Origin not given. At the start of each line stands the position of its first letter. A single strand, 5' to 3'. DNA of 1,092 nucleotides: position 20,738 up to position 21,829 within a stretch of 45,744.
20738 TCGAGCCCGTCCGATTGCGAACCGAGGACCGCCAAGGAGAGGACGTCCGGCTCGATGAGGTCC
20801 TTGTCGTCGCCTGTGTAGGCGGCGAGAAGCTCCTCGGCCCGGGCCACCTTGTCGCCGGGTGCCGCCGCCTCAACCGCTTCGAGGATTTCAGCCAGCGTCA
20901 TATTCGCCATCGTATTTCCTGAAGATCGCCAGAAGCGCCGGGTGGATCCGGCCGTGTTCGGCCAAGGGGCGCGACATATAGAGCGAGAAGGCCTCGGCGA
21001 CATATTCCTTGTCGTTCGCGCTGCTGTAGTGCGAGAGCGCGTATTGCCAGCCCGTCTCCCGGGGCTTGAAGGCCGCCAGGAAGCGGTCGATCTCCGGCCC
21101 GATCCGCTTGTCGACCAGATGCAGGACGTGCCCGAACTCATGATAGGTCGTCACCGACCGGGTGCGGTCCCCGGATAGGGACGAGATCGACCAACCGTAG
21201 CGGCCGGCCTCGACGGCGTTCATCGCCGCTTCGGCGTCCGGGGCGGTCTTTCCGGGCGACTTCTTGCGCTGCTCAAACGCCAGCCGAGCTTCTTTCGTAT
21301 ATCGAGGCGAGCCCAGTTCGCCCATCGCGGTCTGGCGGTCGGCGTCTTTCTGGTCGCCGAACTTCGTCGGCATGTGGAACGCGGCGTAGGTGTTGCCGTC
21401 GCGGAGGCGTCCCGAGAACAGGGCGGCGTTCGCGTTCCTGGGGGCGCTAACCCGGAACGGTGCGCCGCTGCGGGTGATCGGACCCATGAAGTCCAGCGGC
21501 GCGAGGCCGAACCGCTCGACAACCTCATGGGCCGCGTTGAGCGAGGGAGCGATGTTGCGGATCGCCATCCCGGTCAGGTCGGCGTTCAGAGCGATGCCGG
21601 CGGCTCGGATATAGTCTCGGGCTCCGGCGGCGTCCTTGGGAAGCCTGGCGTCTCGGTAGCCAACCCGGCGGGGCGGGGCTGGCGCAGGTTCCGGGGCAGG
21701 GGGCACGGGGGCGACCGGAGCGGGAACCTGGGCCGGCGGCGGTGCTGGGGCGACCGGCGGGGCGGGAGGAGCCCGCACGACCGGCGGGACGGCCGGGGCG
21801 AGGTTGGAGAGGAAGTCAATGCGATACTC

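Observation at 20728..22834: MuF head-morphogenesis domain fused through a Pro/Ala linker to an HExxH metallopeptidase-like domain, with an overlapping small acidic ORF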

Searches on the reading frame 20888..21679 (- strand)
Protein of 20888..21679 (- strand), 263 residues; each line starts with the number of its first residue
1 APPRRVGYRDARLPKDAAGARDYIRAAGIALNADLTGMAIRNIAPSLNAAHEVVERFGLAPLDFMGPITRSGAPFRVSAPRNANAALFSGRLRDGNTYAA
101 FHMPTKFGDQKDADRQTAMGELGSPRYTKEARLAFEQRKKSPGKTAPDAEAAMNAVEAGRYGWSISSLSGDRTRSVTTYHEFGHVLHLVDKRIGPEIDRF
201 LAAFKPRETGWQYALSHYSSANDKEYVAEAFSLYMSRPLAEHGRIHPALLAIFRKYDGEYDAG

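Call 6: search_solved_structures(query=window:20888-21679:-, max_evalue=10, show_alignments=3)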
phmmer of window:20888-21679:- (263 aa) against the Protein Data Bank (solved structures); distinct sequences matched with E-value up to 10: 6.
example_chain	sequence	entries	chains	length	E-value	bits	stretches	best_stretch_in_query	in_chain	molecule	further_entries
6fpc_A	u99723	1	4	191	0.11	15.2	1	143-236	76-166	PRO-PRO endopeptidase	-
5zjk_A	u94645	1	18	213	0.7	12.5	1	129-192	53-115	Myroilysin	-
1o70_A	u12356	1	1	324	0.85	12.2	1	180-242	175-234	FASCICLIN I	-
2l0r_A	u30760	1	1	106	0.92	12.1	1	178-246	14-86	Lethal factor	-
5gwd_A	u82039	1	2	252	0.99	12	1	129-192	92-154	Myroilysin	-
5czw_A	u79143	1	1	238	1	12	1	129-192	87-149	Myroilysin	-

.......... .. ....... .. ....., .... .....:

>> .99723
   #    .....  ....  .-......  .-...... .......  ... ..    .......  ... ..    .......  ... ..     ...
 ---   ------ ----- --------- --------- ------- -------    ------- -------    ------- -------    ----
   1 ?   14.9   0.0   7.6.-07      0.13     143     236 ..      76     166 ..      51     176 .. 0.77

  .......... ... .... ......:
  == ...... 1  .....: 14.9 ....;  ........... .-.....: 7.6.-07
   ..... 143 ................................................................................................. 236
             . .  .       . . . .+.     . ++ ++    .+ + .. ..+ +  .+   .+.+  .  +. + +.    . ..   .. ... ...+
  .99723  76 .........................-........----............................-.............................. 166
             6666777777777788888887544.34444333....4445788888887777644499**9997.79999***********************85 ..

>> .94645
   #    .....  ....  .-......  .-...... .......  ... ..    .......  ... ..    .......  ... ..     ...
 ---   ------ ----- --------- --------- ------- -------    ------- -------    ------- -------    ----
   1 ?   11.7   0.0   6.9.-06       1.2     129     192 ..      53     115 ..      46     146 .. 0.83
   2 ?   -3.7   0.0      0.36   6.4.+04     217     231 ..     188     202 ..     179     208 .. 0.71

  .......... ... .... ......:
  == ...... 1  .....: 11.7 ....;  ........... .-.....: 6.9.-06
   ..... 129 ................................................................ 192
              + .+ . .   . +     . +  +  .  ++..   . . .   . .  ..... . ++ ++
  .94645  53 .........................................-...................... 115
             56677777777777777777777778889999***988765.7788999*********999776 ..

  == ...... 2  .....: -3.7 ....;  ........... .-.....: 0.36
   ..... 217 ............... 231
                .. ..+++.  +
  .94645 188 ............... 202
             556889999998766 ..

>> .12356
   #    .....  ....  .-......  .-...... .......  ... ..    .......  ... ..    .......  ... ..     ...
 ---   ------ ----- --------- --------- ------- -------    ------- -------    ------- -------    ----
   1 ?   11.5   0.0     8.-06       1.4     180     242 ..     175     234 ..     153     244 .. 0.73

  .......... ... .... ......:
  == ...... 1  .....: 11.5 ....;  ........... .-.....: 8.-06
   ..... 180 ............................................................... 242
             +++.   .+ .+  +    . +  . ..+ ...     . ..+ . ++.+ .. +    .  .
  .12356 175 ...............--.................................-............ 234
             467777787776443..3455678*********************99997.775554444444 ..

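Call 7: search_protein_families(library=ncbifam, proteins=[window:20888-21679:-], max_evalue=1)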
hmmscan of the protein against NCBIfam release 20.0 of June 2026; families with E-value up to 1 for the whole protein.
window:20888-21679:- (263 aa): 0 families

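Call 9: find_homologous_proteins(query=window:20888-21679:-, max_evalue=0.001)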
Query window:20888-21679:- (263 aa): 2 proteins with E <= 0.001 among 3284 candidates.
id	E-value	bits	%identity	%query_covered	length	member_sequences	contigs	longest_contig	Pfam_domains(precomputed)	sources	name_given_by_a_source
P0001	1.3e-128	446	78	97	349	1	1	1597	-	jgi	jgi:hypothetical protein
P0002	3.3e-46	176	37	96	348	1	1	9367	-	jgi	jgi:hypothetical protein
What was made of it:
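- Tried and rejected: It found only 2 relatives of the peptidase domain (call 9), which wrongly suggested extreme rarity.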

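Call 14: find_encoding_contigs(protein=P0002, flank=10000)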
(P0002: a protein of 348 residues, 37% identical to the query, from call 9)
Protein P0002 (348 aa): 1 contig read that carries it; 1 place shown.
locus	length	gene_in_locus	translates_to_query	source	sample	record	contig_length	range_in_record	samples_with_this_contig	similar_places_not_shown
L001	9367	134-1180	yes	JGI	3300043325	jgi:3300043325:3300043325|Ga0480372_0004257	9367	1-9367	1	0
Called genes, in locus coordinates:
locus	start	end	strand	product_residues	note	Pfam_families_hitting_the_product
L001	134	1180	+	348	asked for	-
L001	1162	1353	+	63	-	-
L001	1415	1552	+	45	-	-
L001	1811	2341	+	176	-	-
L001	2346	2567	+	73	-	-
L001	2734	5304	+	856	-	PF10123:Mu-like_Pro_N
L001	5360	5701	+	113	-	-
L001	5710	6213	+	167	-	-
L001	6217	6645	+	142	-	PF00959:Phage_lysozyme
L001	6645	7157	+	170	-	-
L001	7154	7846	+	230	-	PF12146:Hydrolase_4 (faint)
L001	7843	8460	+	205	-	-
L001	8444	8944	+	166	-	-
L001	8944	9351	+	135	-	-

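Call 18: find_encoding_contigs(protein=P0001, flank=10000)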
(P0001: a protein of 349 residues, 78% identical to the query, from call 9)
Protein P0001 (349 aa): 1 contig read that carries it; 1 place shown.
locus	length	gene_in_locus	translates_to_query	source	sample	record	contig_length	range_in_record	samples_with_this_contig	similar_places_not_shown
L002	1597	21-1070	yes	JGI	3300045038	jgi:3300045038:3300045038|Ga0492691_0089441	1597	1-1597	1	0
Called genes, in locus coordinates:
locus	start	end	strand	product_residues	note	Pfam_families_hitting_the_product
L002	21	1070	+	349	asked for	-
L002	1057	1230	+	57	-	-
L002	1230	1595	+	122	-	?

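Call 34: search_protein_representatives(alignment_id=A2)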
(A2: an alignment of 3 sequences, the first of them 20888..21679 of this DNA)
Query: 3 sequences, 258 profile positions. Proteins with E-value up to 0.001 (for the whole library): 124; up to 1e-10: 63; up to 1e-30: 31. The best 124 are listed.
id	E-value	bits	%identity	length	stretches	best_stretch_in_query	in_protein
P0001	2.6e-148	508.7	-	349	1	2-258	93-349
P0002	2.7e-130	449.6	-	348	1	1-254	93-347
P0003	2.2e-74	266.4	-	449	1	2-252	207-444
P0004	2.2e-72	259.8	-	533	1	5-255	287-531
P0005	8.8e-72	257.9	-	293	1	2-252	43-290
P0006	1.1e-71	257.6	-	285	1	2-254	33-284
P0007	1.7e-71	256.9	-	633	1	2-255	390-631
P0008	1.9e-71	256.8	-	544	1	2-255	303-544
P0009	3.7e-71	255.8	-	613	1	1-255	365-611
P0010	8.7e-71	254.6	-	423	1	2-252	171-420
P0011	1.4e-70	253.9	-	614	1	2-256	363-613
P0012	9.2e-68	244.7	-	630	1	3-256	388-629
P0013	4.2e-66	239.3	-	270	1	2-255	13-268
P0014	7.3e-66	238.5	-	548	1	2-254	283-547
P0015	1.9e-61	224.0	-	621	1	2-254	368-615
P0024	1.5e-49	185.0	-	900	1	2-252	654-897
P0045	8.0e-17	77.8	-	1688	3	153-239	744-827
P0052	5.9e-14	68.4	-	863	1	32-250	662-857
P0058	3.2e-12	62.7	-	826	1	135-254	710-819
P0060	9.2e-12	61.2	-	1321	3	157-232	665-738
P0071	7.5e-09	51.6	-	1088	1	43-253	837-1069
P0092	6.9e-06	41.9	-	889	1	137-253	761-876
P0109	9.4e-05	38.2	-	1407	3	174-232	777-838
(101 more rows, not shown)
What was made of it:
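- Tried and rejected: The exhaustive HMM search found 124 clusters (call 34).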

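Call 36: predict_structure(alignment_id=A2)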
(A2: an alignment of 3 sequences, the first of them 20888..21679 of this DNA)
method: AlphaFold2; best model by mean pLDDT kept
length: 263 residues; sequences in the alignment: 3
mean_pLDDT: 33.4   pTM: 0.20
mean pLDDT of the five models: 33.4, 33.3, 33.2, 32.6, 32.0
residues with pLDDT >= 90: 0; 70-90: 0; 50-70: 0; < 50: 263
segments of 3 or more residues with pLDDT < 50: 1-263
pLDDT, mean of each block of 10 residues (from residue 1): 31 40 38 33 42 40 37 31 26 26 27 33 32 38 35 31 27 30 29 36 34 28 36 37 36 37 34
secondary structure, 60 per line:
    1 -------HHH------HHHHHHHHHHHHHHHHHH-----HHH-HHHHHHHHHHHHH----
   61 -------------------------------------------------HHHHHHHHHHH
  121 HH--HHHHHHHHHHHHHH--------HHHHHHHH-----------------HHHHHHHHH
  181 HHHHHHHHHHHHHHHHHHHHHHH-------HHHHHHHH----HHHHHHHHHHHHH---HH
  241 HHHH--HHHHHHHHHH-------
elements in order: H17-34 H44-56 H110-122 H125-138 H147-154 H172-203 H211-218 H223-235 H239-244 H247-256
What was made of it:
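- Tried and rejected: With only 3 sequences it gave pLDDT 33 and was discarded (call 36).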

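Call 42: search_solved_structures(query=A4, max_evalue=1, show_alignments=4)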
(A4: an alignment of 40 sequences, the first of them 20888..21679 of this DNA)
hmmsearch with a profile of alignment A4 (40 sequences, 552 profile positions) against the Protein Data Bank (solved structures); distinct sequences matched with E-value up to 1: 5.
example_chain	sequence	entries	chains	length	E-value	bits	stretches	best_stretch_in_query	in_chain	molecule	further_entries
2o3e_A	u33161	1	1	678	0.027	16.8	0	460-479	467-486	Neurolysin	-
1i1i_P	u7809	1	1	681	0.041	16.2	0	460-479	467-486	NEUROLYSIN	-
4fxy_P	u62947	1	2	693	0.048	16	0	460-479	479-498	Neurolysin, mitochondrial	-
8qqn_PA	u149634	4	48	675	0.1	14.9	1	172-241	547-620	Portal protein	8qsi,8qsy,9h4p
2l0r_A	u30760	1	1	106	0.21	13.9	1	466-520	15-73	Lethal factor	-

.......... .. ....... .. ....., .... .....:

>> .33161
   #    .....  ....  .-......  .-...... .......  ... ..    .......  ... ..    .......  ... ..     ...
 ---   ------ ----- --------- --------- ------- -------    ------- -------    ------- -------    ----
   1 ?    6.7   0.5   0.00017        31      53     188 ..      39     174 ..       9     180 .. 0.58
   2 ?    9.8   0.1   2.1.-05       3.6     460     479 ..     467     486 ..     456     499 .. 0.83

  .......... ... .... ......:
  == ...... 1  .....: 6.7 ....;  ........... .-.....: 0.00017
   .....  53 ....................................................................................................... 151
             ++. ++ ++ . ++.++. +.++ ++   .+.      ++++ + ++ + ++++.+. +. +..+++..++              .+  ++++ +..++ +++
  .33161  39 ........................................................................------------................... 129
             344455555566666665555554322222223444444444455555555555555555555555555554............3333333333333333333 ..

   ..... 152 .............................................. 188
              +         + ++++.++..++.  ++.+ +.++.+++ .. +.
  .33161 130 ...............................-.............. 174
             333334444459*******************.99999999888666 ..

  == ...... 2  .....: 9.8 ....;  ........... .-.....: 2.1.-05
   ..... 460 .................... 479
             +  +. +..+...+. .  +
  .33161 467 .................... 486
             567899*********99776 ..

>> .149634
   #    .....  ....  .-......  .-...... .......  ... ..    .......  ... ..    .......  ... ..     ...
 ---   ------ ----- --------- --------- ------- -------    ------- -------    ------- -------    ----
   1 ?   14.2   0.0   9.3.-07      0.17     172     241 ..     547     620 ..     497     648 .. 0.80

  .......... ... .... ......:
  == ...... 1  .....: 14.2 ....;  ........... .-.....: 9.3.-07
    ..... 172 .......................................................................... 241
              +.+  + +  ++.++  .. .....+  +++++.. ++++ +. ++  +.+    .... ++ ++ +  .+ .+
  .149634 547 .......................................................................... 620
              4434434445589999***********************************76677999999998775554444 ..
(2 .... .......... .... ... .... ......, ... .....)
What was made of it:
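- A profile search against PDB sequences gives only E 0.2 for LF (call 42).
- Tried and rejected: Only marginal hits: neurolysin through the HExxH helix alone at E 0.027, and LF at E 0.2 (call 42).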

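Call 43: find_related_loci(query=A4, collection=genome_contigs, flank=6000)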
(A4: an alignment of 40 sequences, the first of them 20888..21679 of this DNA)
Query A4 (263 aa) in genome_contigs; peptide patterns used: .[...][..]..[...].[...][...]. (x = any residue, [..] = any of these).
35 stretches matched a pattern; 6 encode a relative of the query (tblastn E <= 1e-3); 6 distinct loci.
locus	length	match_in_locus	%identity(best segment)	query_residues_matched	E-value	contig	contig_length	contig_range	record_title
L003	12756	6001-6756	38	2-259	5e-48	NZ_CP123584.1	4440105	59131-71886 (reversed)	Aliisedimentitalea scapharcae strain KCTC 42119 chromosome, complete genome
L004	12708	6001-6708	41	15-262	5e-53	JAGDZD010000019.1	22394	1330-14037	MAG: Thalassovita sp. isolate FR12alp9 FR12ZCynBig_contig_26207, whole genome shotgun sequence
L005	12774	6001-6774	38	1-257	4e-47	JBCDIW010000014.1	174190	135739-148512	MAG: Pseudomonadota bacterium isolate P01_H01_bin.20 k141_633861_length_174190_cov_83.9100, whole genome shotgun sequenc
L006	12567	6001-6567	25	41-257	4e-12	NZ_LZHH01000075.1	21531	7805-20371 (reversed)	Gilliamella sp. Choc5-1 Gilliamella_apicola_Choc5-1_contig53, whole genome shotgun sequence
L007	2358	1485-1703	38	180-257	3e-12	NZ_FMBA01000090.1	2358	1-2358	Gilliamella intestini strain R-53144, whole genome shotgun sequence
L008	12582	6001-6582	25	36-257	3e-11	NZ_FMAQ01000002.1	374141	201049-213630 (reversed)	Gilliamella bombicola strain R-53248, whole genome shotgun sequence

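Call 44: find_related_loci(query=A4, collection=viral_contigs, flank=6000)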
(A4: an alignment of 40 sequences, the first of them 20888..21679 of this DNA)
Query A4 (263 aa) in viral_contigs; peptide patterns used: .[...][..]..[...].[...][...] (x = any residue, [..] = any of these).
138 stretches matched a pattern; 69 encode a relative of the query (tblastn E <= 1e-3); 69 distinct loci.
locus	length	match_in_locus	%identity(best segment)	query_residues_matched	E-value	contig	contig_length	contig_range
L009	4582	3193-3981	98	1-263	1e-178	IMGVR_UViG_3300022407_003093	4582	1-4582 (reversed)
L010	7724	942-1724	97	2-262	3e-171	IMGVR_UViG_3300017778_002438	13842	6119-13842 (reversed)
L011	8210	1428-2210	97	2-262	2e-170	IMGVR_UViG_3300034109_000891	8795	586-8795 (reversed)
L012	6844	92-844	57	8-257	1e-83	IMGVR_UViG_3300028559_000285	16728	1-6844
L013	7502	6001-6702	47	15-261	1e-67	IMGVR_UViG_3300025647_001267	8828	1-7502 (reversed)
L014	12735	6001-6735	43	8-260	2e-61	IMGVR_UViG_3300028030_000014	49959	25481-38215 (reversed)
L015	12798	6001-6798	42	5-257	3e-56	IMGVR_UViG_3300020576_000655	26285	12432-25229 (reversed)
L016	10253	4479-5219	38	4-262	1e-52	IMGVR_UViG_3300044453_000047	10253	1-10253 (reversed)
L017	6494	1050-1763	40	15-253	7e-51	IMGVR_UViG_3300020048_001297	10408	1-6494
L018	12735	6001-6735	41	15-257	2e-49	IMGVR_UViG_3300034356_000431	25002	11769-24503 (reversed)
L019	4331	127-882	38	5-257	2e-48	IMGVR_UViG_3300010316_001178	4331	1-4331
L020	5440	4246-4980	37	6-257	1e-47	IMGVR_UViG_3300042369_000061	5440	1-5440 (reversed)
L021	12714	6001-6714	41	22-257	8e-47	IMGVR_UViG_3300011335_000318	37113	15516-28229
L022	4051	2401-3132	40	15-257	2e-45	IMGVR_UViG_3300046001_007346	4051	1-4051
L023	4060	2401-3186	36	1-261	2e-45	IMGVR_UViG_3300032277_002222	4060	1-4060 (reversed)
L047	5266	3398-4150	34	14-257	6e-34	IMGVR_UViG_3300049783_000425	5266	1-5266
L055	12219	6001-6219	48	180-257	3e-14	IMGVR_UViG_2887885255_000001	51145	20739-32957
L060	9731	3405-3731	39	151-257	1e-12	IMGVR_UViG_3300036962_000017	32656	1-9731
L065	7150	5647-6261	24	49-257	9e-12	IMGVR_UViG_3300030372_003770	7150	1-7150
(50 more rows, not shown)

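Call 50: predict_structure(alignment_id=A4)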
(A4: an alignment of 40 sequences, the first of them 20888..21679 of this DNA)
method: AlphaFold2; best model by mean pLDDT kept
length: 263 residues; sequences in the alignment: 40
mean_pLDDT: 95.3   pTM: 0.93
mean pLDDT of the five models: 95.3, 95.1, 94.9, 94.7, 94.4
residues with pLDDT >= 90: 246; 70-90: 10; 50-70: 6; < 50: 1
segments of 3 or more residues with pLDDT < 50: none
pLDDT, mean of each block of 10 residues (from residue 1): 75 97 98 97 97 97 97 86 95 93 95 94 98 97 96 96 97 97 98 98 98 98 98 97 98 97 68
secondary structure, 60 per line:
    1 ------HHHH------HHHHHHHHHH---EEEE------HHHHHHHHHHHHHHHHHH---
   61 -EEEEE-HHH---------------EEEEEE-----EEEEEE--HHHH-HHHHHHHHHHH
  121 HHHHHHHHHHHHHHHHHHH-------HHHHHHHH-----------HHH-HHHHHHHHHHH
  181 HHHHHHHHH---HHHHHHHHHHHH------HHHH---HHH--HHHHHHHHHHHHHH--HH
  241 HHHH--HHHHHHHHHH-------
elements in order: H7-10 H17-26 E30-33 H40-57 E62-66 E86-91 E97-102 H105-108 H110-139 H147-154 H170-189 H193-204 H211-214 H223-236 H239-244 H247-256
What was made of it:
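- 20891..21667 (-): Lethal-factor/PPEP-like (M34-like) zinc-metallopeptidase domain, residues 390-648. AF2 pLDDT 95.3, pTM 0.93 (call 50).
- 21128..21142 (-): HEFGH zinc-binding / catalytic motif (His565, Glu566, His569). Lies in a predicted helix (call 50).
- On MEROPS M34 / Pfam ATLF (anthrax lethal factor, PPEP): The motifs lie in helices as expected (call 50).
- Tried and rejected: A 40-sequence alignment was needed (call 50).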

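Call 53: fold_search(model_id=the predicted structure, library=pdb)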
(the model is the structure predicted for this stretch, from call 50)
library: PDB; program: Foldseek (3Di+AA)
matches with E <= 10: 156; with E <= 0.001: 0
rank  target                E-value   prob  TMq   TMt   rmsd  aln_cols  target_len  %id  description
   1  4xm6                  7.5e-03  0.93  0.24  0.14  18.3       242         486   17  Anthrax toxin lethal factor with ligand-induced binding pocket (released 2015-11-11)
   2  4wf6                  1.2e-02  0.90  0.24  0.14  18.1       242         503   17  Anthrax toxin lethal factor with bound small molecule inhibitor MK-31 (released 2015-09-09)
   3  5d1t                  1.5e-02  0.87  0.24  0.14  18.1       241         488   17  Anthrax toxin lethal factor with hydroxamic acid inhibitor (released 2015-11-11)
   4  4xm8                  1.6e-02  0.87  0.24  0.14  17.9       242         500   18  Anthrax toxin lethal factor with ligand-induced binding pocket (released 2015-11-11)
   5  4pkt                  1.9e-02  0.85  0.24  0.14  18.3       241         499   17  Anthrax toxin lethal factor with bound small molecule inhibitor 13 (released 2014-11-12)
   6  1pwq_A                2.1e-02  0.84  0.24  0.10  18.0       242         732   15  Crystal structure of Anthrax Lethal Factor complexed with Thioacetyl-Tyr-Pro-Met-Amide, a metal-chelating peptidyl sma (released 2004-01-13)
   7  4dv8                  2.3e-02  0.84  0.24  0.13  17.9       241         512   17  Anthrax Lethal Factor metalloproteinase in complex with the Hydroxamic acid based small molecule PT8421 (released 2012-03-14)
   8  4pkv                  2.4e-02  0.82  0.24  0.13  18.2       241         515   17  Anthrax toxin lethal factor with bound small molecule inhibitor 16 (released 2014-11-12)
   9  4xm7                  3.0e-02  0.77  0.24  0.13  18.5       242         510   17  Anthrax toxin lethal factor with ligand-induced binding pocket (released 2015-11-11)
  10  1yqy                  3.1e-02  0.82  0.24  0.13  18.0       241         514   15  Structure of B. Anthrax Lethal factor in complex with a hydroxamate inhibitor (released 2005-05-31)
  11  4pks                  3.1e-02  0.80  0.24  0.14  18.2       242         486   17  Anthrax toxin lethal factor with bound small molecule inhibitor 11 (released 2014-11-12)
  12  4pkq                  3.7e-02  0.77  0.24  0.13  17.9       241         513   17  Anthrax toxin lethal factor with bound zinc (released 2014-11-12)
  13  5d1s                  4.0e-02  0.77  0.24  0.14  18.3       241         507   14  Anthrax toxin lethal factor with hydroxamic acid inhibitor (released 2015-11-11)
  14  4pkr                  6.7e-02  0.63  0.24  0.14  18.1       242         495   17  Anthrax toxin lethal factor with bound small molecule inhibitor 10 (released 2014-11-12)
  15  4pkw                  7.9e-02  0.60  0.24  0.14  18.1       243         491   17  Anthrax toxin lethal factor with bound small molecule inhibitor GM6001 (released 2014-11-12)
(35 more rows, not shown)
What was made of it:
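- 20891..21667 (-): Top 24 Foldseek PDB hits are anthrax LF (call 53).
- On MEROPS M34 / Pfam ATLF (anthrax lethal factor, PPEP): But TM is 0.24 and rmsd about 18 Å (call 53).
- LF holds Foldseek ranks 1-24, probability up to 0.93 (call 53). The Foldseek matches have poor global superposition: TM 0.24, rmsd about 18 Å, E 7.5e-3 at best (call 53).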
